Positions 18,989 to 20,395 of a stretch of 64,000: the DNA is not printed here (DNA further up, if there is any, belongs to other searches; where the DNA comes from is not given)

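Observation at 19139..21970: Glyoxylate-shunt gene pair (malate synthase A plus isocitrate lyase) with elevated GC in a reduced, CPR-like background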

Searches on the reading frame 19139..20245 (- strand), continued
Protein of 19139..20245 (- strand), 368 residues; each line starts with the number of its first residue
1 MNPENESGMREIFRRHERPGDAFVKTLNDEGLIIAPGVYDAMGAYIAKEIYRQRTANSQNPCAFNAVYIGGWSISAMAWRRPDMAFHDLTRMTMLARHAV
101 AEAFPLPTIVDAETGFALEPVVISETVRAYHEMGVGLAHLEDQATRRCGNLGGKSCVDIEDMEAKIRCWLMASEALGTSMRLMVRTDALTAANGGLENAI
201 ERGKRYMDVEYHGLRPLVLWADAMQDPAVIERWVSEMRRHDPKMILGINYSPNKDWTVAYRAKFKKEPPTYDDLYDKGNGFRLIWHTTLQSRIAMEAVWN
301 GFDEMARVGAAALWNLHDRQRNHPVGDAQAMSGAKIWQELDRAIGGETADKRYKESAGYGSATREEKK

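Call 68: find_homologous_proteins(query=L065:4965-5996:+, max_evalue=1e-30)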
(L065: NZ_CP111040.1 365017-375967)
Query L065:4965-5996:+ (343 aa): 4681 proteins with E <= 1e-30 among 8000 candidates; the best 120 are listed.
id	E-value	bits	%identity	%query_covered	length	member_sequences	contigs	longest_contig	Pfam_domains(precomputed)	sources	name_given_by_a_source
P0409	1.6e-214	729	93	100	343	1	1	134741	PF13714.13,PF00463.28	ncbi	-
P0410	2.9e-208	709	90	100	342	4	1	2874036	PF13714.13,PF00463.28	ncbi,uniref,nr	ncbi:isocitrate lyase [Haladaptatus halobius]|uniref:isocitrate lyase n=1 Tax=Haladaptatus halobius 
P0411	2.4e-207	706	88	100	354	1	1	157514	PF13714.13,PF00463.28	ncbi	ncbi:isocitrate lyase [Haladaptatus sp. NG-SE-30]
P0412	8.3e-206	701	88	100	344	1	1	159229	PF13714.13,PF00463.28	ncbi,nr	ncbi:isocitrate lyase [halophilic archaeon]|nr:isocitrate lyase [halophilic archaeon]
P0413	9.5e-206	700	88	100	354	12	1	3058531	PF13714.13,PF00463.28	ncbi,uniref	ncbi:isocitrate lyase (plasmid) [Haladaptatus sp. SPP-AMP-3]|uniref:isocitrate lyase n=1 Tax=Haladap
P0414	3.1e-205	699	88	100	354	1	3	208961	PF13714.13,PF00463.28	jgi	jgi:isocitrate lyase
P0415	5.0e-205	698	88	100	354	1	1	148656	PF13714.13,PF00463.28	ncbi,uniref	ncbi:isocitrate lyase [Halomicrococcus sp. SG-WS-1]|uniref:isocitrate lyase n=1 Tax=Halomicrococcus 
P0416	3.0e-204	696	91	99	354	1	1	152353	PF13714.13,PF00463.28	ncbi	ncbi:isocitrate lyase [Haladaptatus sp. NG-WS-4]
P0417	6.9e-204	694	91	98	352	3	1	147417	PF13714.13,PF00463.28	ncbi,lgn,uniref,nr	ncbi:isocitrate lyase [Haladaptatus sp. AB643]|uniref:isocitrate lyase n=1 Tax=Haladaptatus sp. AB64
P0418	1.8e-200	683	87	99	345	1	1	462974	PF13714.13,PF00463.28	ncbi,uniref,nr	ncbi:isocitrate lyase [Haloferax denitrificans]|uniref:Isocitrate lyase n=1 Tax=Haloferax denitrific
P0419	2.3e-200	683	86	99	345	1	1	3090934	PF13714.13,PF00463.28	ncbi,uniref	ncbi:isocitrate lyase [Haloferax sp. YSSS75]|uniref:isocitrate lyase n=1 Tax=Haloferax sp. YSSS75 Ta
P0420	4.0e-200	682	87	99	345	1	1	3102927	PF13714.13,PF00463.28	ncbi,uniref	ncbi:isocitrate lyase [Haloferax sp. S1W]|uniref:isocitrate lyase n=1 Tax=Haloferax sp. S1W TaxID=33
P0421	4.1e-200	682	87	98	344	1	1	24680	PF13714.13,PF00463.28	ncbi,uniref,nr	ncbi:isocitrate lyase [Haloferax profundi]|uniref:Isocitrate lyase n=1 Tax=Haloferax profundi TaxID=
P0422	4.7e-200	682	87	99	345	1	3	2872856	PF13714.13,PF00463.28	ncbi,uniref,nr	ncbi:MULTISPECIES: isocitrate lyase [Haloferax]|uniref:Isocitrate lyase n=2 Tax=Haloferax sulfurifon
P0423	4.7e-200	682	87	99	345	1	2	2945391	PF13714.13,PF00463.28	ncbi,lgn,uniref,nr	ncbi:isocitrate lyase [Haloferax gibbonsii]|uniref:Isocitrate lyase n=1 Tax=Haloferax gibbonsii TaxI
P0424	5.1e-200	682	86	99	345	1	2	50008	PF13714.13,PF00463.28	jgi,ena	-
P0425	5.2e-200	682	86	99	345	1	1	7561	PF13714.13,PF00463.28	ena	-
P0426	8.7e-200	681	86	99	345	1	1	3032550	PF13714.13,PF00463.28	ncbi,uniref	ncbi:isocitrate lyase [Haloferax sp. YSMS24]|uniref:isocitrate lyase n=1 Tax=Haloferax sp. YSMS24 Ta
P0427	8.8e-200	681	87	99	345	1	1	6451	PF13714.13,PF00463.28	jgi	jgi:isocitrate lyase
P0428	9.9e-200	681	86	99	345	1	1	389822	PF13714.13,PF00463.28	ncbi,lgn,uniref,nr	ncbi:isocitrate lyase [Haloferax larsenii]|uniref:Isocitrate lyase n=1 Tax=Haloferax larsenii TaxID=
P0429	1.1e-199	680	87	98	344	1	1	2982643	PF13714.13,PF00463.28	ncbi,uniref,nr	ncbi:isocitrate lyase [Haloferax sp. MBLA0076]|uniref:Isocitrate lyase n=1 Tax=Haloferax litoreum Ta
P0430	1.2e-199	680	86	99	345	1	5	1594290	PF13714.13,PF00463.28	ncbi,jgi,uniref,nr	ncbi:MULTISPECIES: isocitrate lyase [Haloferax]|uniref:Isocitrate lyase n=1 Tax=Haloferax marisrubri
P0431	1.6e-199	680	86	99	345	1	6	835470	PF13714.13,PF00463.28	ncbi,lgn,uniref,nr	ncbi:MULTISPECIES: isocitrate lyase [Haloferax]|uniref:2,3-dimethylmalate lyase n=1 Tax=Haloferax ma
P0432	2.3e-199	680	86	99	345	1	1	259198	PF13714.13,PF00463.28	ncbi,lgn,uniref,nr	ncbi:isocitrate lyase [Haloferax sp. KTX1]|uniref:isocitrate lyase n=1 Tax=Haloferax sp. KTX1 TaxID=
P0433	2.4e-199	679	87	98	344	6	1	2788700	PF13714.13,PF00463.28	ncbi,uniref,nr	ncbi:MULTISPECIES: isocitrate lyase [Haloferax]|uniref:Isocitrate lyase n=2 Tax=Haloferax TaxID=2251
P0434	2.8e-199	679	86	99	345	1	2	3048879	PF13714.13,PF00463.28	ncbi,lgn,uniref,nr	ncbi:isocitrate lyase [Haloferax larsenii]|uniref:Isocitrate lyase n=1 Tax=Haloferax larsenii TaxID=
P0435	3.5e-199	679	86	99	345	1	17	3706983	PF13714.13,PF00463.28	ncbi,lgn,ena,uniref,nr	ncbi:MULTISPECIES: isocitrate lyase [Haloferax]|uniref:Isocitrate lyase n=4 Tax=Haloferax TaxID=2251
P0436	3.9e-199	679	86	99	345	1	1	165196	PF13714.13,PF00463.28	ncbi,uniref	ncbi:isocitrate lyase [Haloferax chudinovii]|uniref:Isocitrate lyase n=1 Tax=Haloferax chudinovii Ta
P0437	4.1e-199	679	86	99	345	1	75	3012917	PF13714.13,PF00463.28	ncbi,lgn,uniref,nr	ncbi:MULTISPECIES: isocitrate lyase [Haloferax]|uniref:Isocitrate lyase n=3 Tax=Haloferax TaxID=2251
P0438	4.4e-199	679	86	99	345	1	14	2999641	PF13714.13,PF00463.28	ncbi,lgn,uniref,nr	ncbi:isocitrate lyase [Haloferax sp. Atlit-6N]|uniref:Isocitrate lyase n=2 Tax=Haloferax gibbonsii T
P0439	7.7e-199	678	87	98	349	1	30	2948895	PF13714.13,PF00463.28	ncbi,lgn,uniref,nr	ncbi:isocitrate lyase/PEP mutase family protein [Haloferax mediterranei ATCC 33500]|uniref:Isocitrat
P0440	9.2e-199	678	86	99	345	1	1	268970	PF13714.13,PF00463.28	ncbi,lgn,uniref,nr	ncbi:isocitrate lyase [Haloferax elongans ATCC BAA-1513]|uniref:Isocitrate lyase n=1 Tax=Haloferax e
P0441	9.6e-199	677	86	99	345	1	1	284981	PF13714.13,PF00463.28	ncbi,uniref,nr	ncbi:isocitrate lyase [Haloferax sp. ATCC BAA-644]|uniref:isocitrate lyase n=1 Tax=Haloferax sp. ATC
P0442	1.1e-197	674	87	98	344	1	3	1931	PF13714.13,PF00463.28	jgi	jgi:isocitrate lyase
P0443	1.8e-197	673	87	99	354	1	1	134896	PF13714.13,PF00463.28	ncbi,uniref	ncbi:isocitrate lyase/PEP mutase family protein [Halomicrococcus sp. NG-SE-24]|uniref:isocitrate lya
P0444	7.5e-197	671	86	99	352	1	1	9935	PF13714.13,PF00463.28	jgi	jgi:isocitrate lyase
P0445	1.1e-196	671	86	99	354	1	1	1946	PF13714.13,PF00463.28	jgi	jgi:isocitrate lyase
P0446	6.4e-196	668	87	98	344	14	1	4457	PF13714.13,PF00463.28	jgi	jgi:isocitrate lyase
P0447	3.1e-194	663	86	99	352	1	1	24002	PF13714.13,PF00463.28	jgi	jgi:isocitrate lyase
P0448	4.4e-194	662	85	98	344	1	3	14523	PF13714.13,PF00463.28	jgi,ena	-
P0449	1.2e-193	661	87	95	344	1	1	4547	PF13714.13,PF00463.28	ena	-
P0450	1.2e-193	661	83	100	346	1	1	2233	PF13714.13,PF00463.28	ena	-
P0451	1.4e-193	660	85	98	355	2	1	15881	PF13714.13,PF00463.28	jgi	jgi:isocitrate lyase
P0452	2.0e-193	660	84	100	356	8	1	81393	PF13714.13,PF00463.28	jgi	jgi:isocitrate lyase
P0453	2.5e-193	660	85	98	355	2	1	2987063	PF13714.13,PF00463.28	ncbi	-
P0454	7.2e-193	658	83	99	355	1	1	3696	PF13714.13,PF00463.28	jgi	jgi:isocitrate lyase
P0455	7.6e-193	658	83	99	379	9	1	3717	PF13714.13,PF00463.28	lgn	-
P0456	1.1e-192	658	83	98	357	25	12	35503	PF13714.13,PF00463.28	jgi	jgi:isocitrate lyase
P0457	2.1e-192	657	83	100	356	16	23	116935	PF13714.13,PF00463.28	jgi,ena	jgi:isocitrate lyase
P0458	2.1e-192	657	83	98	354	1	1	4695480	PF13714.13,PF00463.28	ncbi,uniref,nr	ncbi:isocitrate lyase [Haloglomus litoreum]|uniref:isocitrate lyase n=1 Tax=Haloglomus litoreum TaxI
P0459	2.5e-192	656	85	97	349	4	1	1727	PF13714.13,PF00463.28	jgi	jgi:isocitrate lyase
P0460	2.5e-192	656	82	99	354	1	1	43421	PF13714.13,PF00463.28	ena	-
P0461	4.0e-192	656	85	96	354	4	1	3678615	PF13714.13,PF00463.28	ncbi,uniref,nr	ncbi:isocitrate lyase/PEP mutase family protein [Halorarum halophilum]|uniref:Isocitrate lyase/PEP m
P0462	4.0e-192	656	83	98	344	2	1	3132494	PF13714.13,PF00463.28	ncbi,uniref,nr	ncbi:isocitrate lyase [Haloquadratum walsbyi]|uniref:Isocitrate lyase n=1 Tax=Haloquadratum walsbyi 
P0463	9.4e-192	654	84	99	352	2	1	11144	PF13714.13,PF00463.28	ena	-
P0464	1.1e-191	654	84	97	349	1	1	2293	PF13714.13,PF00463.28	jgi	jgi:isocitrate lyase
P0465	1.2e-191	654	85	97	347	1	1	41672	PF13714.13,PF00463.28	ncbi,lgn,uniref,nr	ncbi:pep phosphonomutase-like enzyme [Halogeometricum pallidum JCM 14848]|uniref:Pep phosphonomutase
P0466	1.3e-191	654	85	97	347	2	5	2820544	PF13714.13,PF00463.28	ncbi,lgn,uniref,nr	ncbi:pep phosphonomutase-like enzyme [Halogeometricum borinquense DSM 11551]|uniref:PEP phosphonomut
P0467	1.3e-191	654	82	99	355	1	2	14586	PF13714.13,PF00463.28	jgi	jgi:isocitrate lyase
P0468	1.5e-191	654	85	97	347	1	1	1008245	PF13714.13,PF00463.28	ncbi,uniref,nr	ncbi:isocitrate lyase [Halogeometricum sp. S1BR25-6]|uniref:Isocitrate lyase n=1 Tax=Halogeometricum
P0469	1.5e-191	654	82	100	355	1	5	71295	PF13714.13,PF00463.28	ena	-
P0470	1.7e-191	654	83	100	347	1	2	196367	PF13714.13,PF00463.28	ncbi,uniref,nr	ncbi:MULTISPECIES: isocitrate lyase [Halorubrum]|uniref:Isocitrate lyase n=1 Tax=Halorubrum persicum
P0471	2.0e-191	653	84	99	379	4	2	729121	PF13714.13,PF00463.28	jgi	-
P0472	5.6e-191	652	83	98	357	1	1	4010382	PF13714.13,PF00463.28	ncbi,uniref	ncbi:isocitrate lyase [Salinigranum sp. GCM10025319]|uniref:isocitrate lyase n=1 Tax=Salinigranum sp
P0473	5.8e-191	652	83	100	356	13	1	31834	PF13714.13,PF00463.28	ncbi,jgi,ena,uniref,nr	ncbi:isocitrate lyase [Natronomonas sp. CBA1123]|jgi:isocitrate lyase|uniref:isocitrate lyase n=1 Ta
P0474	7.7e-191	651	85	97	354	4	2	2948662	PF13714.13,PF00463.28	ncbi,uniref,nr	ncbi:isocitrate lyase [Halomarina halobia]|uniref:Isocitrate lyase n=1 Tax=Halomarina halobia TaxID=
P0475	1.0e-190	651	81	99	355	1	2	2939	PF13714.13,PF00463.28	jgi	jgi:isocitrate lyase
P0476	1.0e-190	651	81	99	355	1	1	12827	PF13714.13,PF00463.28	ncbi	-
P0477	1.1e-190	651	83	98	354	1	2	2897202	PF13714.13,PF00463.28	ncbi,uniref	ncbi:isocitrate lyase [Haloplanus sp. GCM10025708]|uniref:isocitrate lyase n=1 Tax=Haloferacaceae Ta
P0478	1.3e-190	651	84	98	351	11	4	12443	PF13714.13,PF00463.28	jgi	jgi:isocitrate lyase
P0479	2.8e-190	650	82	100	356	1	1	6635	PF13714.13,PF00463.28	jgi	jgi:isocitrate lyase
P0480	2.8e-190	650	82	100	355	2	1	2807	PF13714.13,PF00463.28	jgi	-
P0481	2.9e-190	650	82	98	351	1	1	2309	PF13714.13,PF00463.28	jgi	jgi:isocitrate lyase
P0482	3.1e-190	649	83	99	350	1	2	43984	PF13714.13,PF00463.28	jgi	jgi:isocitrate lyase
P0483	3.2e-190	649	81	99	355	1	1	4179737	PF13714.13,PF00463.28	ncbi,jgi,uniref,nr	ncbi:isocitrate lyase [Haloglomus halophilum]|uniref:isocitrate lyase n=1 Tax=Haloglomus halophilum 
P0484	3.3e-190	649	82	100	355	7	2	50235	PF13714.13,PF00463.28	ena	-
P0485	4.0e-190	649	82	99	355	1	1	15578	PF13714.13,PF00463.28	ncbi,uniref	ncbi:isocitrate lyase [Natronomonas sp.]|uniref:isocitrate lyase n=1 Tax=Natronomonas sp. TaxID=2184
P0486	4.4e-190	649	81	100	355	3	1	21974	PF13714.13,PF00463.28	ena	-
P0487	5.0e-190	649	82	99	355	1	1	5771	PF13714.13,PF00463.28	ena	-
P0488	6.2e-190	648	83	100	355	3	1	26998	PF13714.13,PF00463.28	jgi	jgi:isocitrate lyase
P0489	8.1e-190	648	81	99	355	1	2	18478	PF13714.13,PF00463.28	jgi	jgi:isocitrate lyase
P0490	9.0e-190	648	82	100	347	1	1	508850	PF13714.13,PF00463.28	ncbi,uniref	ncbi:isocitrate lyase [Halorubrum sp. N11]|uniref:isocitrate lyase n=1 Tax=Halorubrum sp. N11 TaxID=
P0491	9.3e-190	648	84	99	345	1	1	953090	PF13714.13,PF00463.28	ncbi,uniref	ncbi:isocitrate lyase [Haloferax sp. DFSO60]|uniref:isocitrate lyase n=1 Tax=Haloferax sp. DFSO60 Ta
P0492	9.9e-190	648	84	98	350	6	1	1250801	PF13714.13,PF00463.28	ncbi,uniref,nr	ncbi:isocitrate lyase [Halocalculus aciditolerans]|uniref:Isocitrate lyase n=1 Tax=Halocalculus acid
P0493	1.2e-189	648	82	99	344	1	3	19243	PF13714.13,PF00463.28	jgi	jgi:isocitrate lyase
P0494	1.5e-189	647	82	100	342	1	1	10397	PF13714.13,PF00463.28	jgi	jgi:isocitrate lyase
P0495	1.7e-189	647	81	99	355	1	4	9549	PF13714.13,PF00463.28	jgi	jgi:isocitrate lyase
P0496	1.8e-189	647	84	98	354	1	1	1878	PF13714.13,PF00463.28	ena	-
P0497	2.0e-189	647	82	99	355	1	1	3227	PF13714.13,PF00463.28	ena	-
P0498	2.2e-189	647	84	99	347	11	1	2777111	PF13714.13,PF00463.28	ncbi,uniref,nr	ncbi:isocitrate lyase [Halobaculum litoreum]|uniref:isocitrate lyase n=1 Tax=Halobaculum litoreum Ta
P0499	2.4e-189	647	82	100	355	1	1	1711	PF13714.13,PF00463.28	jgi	jgi:isocitrate lyase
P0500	2.7e-189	646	84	96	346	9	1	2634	PF13714.13,PF00463.28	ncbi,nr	ncbi:isocitrate lyase [Halorubrum sp. E3]|nr:isocitrate lyase [Halorubrum sp. E3]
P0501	2.9e-189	646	80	99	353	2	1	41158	PF13714.13,PF00463.28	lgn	-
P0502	3.5e-189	646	81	100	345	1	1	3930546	PF13714.13,PF00463.28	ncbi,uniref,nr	ncbi:isocitrate lyase [Natrarchaeobaculum aegyptiacum]|uniref:Isocitrate lyase n=1 Tax=Natrarchaeoba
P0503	4.4e-189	646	81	99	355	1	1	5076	PF13714.13,PF00463.28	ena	-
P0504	5.0e-189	646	82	99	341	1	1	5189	PF13714.13,PF00463.28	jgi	jgi:isocitrate lyase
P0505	5.1e-189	645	81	100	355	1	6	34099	PF13714.13,PF00463.28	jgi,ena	-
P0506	6.9e-189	645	81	100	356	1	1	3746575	PF13714.13,PF00463.28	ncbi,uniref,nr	ncbi:isocitrate lyase [Natronomonas salina]|uniref:isocitrate lyase n=1 Tax=Natronomonas salina TaxI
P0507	7.4e-189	645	83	98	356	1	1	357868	PF13714.13,PF00463.28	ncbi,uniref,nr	ncbi:isocitrate lyase [Halobaculum sp. WSA2]|uniref:Isocitrate lyase n=1 Tax=Halobaculum saliterrae 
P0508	7.5e-189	645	81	100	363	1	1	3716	PF13714.13,PF00463.28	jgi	jgi:isocitrate lyase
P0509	7.7e-189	645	81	99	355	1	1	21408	PF13714.13,PF00463.28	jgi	jgi:isocitrate lyase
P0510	8.2e-189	645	81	100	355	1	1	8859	PF13714.13,PF00463.28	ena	-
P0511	8.9e-189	645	84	96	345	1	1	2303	PF13714.13,PF00463.28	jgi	-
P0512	9.0e-189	645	81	100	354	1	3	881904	PF13714.13,PF00463.28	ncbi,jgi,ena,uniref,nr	ncbi:MAG: isocitrate lyase [Natronomonas sp.]|jgi:isocitrate lyase|uniref:isocitrate lyase n=1 Tax=N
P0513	9.4e-189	645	81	100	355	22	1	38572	PF13714.13,PF00463.28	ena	-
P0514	9.4e-189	645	81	100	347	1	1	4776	PF13714.13,PF00463.28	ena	-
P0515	1.0e-188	644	83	99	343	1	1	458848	PF13714.13,PF00463.28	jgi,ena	-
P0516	1.1e-188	644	83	99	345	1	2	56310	PF13714.13,PF00463.28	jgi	-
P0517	1.1e-188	644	82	100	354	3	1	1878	PF13714.13,PF00463.28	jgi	jgi:isocitrate lyase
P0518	1.1e-188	644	83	99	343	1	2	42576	PF13714.13,PF00463.28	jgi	-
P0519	1.2e-188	644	81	100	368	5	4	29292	PF13714.13,PF00463.28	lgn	-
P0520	1.3e-188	644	82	100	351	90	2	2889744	PF13714.13,PF00463.28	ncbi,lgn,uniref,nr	ncbi:isocitrate lyase [Halococcus morrhuae DSM 1307]|uniref:Isocitrate lyase n=1 Tax=Halococcus morr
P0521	1.3e-188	644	83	96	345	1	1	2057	PF13714.13,PF00463.28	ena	-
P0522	1.4e-188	644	82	100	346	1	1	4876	PF13714.13,PF00463.28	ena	-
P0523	1.6e-188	644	82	99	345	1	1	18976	PF13714.13,PF00463.28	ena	-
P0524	1.7e-188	644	83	98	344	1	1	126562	PF13714.13,PF00463.28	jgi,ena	-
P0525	1.8e-188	644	83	99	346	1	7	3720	PF13714.13,PF00463.28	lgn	-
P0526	1.9e-188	644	81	100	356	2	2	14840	PF13714.13,PF00463.28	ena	-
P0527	2.1e-188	643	81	100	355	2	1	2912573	PF13714.13,PF00463.28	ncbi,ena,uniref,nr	ncbi:isocitrate lyase [Natronomonas moolapensis 8.8.11]|uniref:Isocitrate lyase n=1 Tax=Natronomonas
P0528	2.2e-188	643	82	99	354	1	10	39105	PF13714.13,PF00463.28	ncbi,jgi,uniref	ncbi:MAG: isocitrate lyase [Natronomonas sp.]|jgi:isocitrate lyase|uniref:isocitrate lyase n=1 Tax=N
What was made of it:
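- That AceA is 86-87% identical to Haloferax ICLs (call 68).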

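Call 74: search_protein_families(library=pfam, proteins=[L013:2397-4016:-, L013:4706-7435:-, L013:11329-11895:-, L013:12635-14083:-, L013:14127-15068:-, L015:875-3823:+, L015:4162-6726:-, L015:6842-7663:+, L015:11109-11759:+, L013:614-1558:-], max_evalue=0.0001)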
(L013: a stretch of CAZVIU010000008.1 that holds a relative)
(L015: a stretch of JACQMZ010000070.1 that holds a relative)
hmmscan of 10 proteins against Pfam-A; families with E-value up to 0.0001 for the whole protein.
L013:2397-4016:- (539 aa): 1 family
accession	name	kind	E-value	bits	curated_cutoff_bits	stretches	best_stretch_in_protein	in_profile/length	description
PF00118.29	Cpn60_TCP1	-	2.6e-71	241.2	34.3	1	22-521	1-488/490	TCP-1/cpn60 chaperonin family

L013:4706-7435:- (909 aa): 0 families

L013:11329-11895:- (188 aa): 1 family
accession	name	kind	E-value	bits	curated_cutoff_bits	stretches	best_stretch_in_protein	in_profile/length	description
PF20803.2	PaaX_M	-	2e-20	73.1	24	1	103-178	3-78/83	PaaX protein central Cas2-like domain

L013:12635-14083:- (482 aa): 1 family
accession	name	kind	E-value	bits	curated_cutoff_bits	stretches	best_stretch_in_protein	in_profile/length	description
PF04932.20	Wzy_C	-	8.4e-21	74.8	31.7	1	265-407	2-148/149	O-Antigen ligase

L013:14127-15068:- (313 aa): 0 families

L015:875-3823:+ (982 aa): 5 families
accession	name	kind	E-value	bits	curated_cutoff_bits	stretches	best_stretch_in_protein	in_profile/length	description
PF07669.17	Eco57I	-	3.4e-25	89.5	25.3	2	447-528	1-90/171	Eco57I restriction-modification methylase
PF02384.22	N6_Mtase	-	2e-15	57.4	20.4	1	323-528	3-142/311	N-6 DNA Methylase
PF01170.24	UPF0020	-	2.9e-07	30.8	22.3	1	390-466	31-96/197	RMKL-like, methyltransferase domain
PF20473.4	MmeI_Mtase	-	3e-07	30.3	27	1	388-470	20-86/259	MmeI, DNA-methyltransferase domain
PF12950.13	TaqI_C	-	2.1e-05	25.2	26.5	0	774-882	2-101/118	TaqI-like C-terminal specificity domain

L015:4162-6726:- (854 aa): 1 family
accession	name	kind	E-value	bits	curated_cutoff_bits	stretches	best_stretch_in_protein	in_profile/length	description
PF05124.17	S_layer_C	-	2.7e-13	50.4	23.9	2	646-826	83-173/177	S-layer like family, outer domain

L015:6842-7663:+ (273 aa): 2 families
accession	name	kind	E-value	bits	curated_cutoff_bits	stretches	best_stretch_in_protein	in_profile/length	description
PF07934.18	OGG_N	-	4.6e-19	69.2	23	1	8-100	9-114/115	8-oxoguanine DNA glycosylase, N-terminal domain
PF00633.29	HHH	-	9.7e-05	22.5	24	0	188-208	10-30/30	Helix-hairpin-helix motif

L015:11109-11759:+ (216 aa): 2 families
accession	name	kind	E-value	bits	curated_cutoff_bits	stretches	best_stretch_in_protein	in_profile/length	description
PF00730.31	HhH-GPD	-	7.8e-24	84.5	26.2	1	38-172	1-107/108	HhH-GPD superfamily base excision DNA repair protein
PF00633.29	HHH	-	9.8e-06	25.6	24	1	104-132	2-30/30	Helix-hairpin-helix motif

L013:614-1558:- (314 aa): 2 families
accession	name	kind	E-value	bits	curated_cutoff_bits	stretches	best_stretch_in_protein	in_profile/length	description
PF03462.23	PCRF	-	4.4e-47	160.8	24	1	3-164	30-194/194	PCRF domain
PF00472.26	RF-1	-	2.1e-40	137.7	35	1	173-282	3-116/116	RF-1 domain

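Call 75: search_protein_families(library=pfam, proteins=[L016:74-625:-, L016:1066-2058:-, L016:2028-2798:-, L016:3062-3955:+, L016:7939-9288:-, L016:9381-10214:+, L016:10223-10576:+, L016:576-1016:+], max_evalue=0.0001)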
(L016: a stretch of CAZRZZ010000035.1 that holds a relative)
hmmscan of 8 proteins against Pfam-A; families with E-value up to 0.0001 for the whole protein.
L016:74-625:- (183 aa): 0 families

L016:1066-2058:- (330 aa): 1 family
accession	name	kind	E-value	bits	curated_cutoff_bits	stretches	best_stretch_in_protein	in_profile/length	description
PF01380.27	SIS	-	6.4e-55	184.9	25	2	27-147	6-127/131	SIS domain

L016:2028-2798:- (256 aa): 2 families
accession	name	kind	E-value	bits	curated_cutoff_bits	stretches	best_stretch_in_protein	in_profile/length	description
PF13522.11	GATase_6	-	1e-16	61.6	27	1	59-175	9-121/130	Glutamine amidotransferase domain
PF13537.11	GATase_7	-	2.8e-12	47.1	25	1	80-189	13-122/123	Glutamine amidotransferase domain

L016:3062-3955:+ (297 aa): 0 families

L016:7939-9288:- (449 aa): 3 families
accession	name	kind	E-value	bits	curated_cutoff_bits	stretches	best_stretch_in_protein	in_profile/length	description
PF00208.27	ELFV_dehydrog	-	8.3e-65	219.3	23.4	1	198-445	1-240/241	Glutamate/Leucine/Phenylalanine/Valine dehydrogenase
PF02812.23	ELFV_dehydrog_N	-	1.2e-36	125.8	25.3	1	62-178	14-128/129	Glu/Leu/Phe/Val dehydrogenase, dimerisation domain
PF05088.18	Bac_GDH_CD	-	1.4e-05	24.2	22.8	0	328-384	398-454/497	Bacterial NAD-glutamate dehydrogenase, catalytic domain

L016:9381-10214:+ (277 aa): 0 families

L016:10223-10576:+ (117 aa): 0 families

L016:576-1016:+ (146 aa): 0 families
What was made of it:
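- No candidate substrate is suggested by any conserved neighbouring gene (calls 74, 75).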
